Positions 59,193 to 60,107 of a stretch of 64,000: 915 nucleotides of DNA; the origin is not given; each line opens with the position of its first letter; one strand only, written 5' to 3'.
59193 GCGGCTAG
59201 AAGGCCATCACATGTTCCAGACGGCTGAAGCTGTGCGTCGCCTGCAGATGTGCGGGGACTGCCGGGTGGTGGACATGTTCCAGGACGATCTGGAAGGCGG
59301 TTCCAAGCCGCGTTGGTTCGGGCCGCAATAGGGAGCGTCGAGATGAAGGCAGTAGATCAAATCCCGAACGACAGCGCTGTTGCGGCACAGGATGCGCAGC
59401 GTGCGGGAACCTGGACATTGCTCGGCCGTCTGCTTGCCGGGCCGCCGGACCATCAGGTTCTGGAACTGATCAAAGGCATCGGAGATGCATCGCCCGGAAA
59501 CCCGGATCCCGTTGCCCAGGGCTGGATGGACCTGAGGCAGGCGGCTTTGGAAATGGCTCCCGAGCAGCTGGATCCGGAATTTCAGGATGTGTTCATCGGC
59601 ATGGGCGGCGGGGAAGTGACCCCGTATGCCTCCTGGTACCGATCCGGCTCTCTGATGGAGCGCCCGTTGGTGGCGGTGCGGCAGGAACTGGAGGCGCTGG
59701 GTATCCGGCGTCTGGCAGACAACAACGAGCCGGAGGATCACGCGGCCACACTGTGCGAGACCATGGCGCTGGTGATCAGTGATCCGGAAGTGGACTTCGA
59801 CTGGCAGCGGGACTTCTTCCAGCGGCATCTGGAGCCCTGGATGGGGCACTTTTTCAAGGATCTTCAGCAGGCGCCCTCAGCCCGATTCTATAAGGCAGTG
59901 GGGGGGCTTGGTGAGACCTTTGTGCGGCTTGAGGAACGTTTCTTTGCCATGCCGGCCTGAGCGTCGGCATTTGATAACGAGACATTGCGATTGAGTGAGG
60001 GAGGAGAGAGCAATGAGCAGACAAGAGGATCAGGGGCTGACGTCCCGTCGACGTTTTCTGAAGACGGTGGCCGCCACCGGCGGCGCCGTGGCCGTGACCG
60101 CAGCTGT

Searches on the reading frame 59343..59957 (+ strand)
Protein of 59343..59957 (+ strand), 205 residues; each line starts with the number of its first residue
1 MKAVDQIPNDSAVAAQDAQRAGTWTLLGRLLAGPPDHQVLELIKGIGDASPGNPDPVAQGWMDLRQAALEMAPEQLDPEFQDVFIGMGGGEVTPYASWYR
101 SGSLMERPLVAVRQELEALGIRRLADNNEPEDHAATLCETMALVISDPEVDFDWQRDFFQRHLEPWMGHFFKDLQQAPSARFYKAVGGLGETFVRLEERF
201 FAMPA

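Call 25: search_protein_families(library=pfam, proteins=[window:59343-59957:+], max_evalue=0.001)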
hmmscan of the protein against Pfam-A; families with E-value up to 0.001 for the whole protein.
window:59343-59957:+ (205 aa): 1 family
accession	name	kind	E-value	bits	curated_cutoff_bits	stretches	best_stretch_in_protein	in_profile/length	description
PF02613.20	Nitrate_red_del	-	6.4e-30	104.4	22.2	1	54-171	5-135/136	Nitrate reductase delta subunit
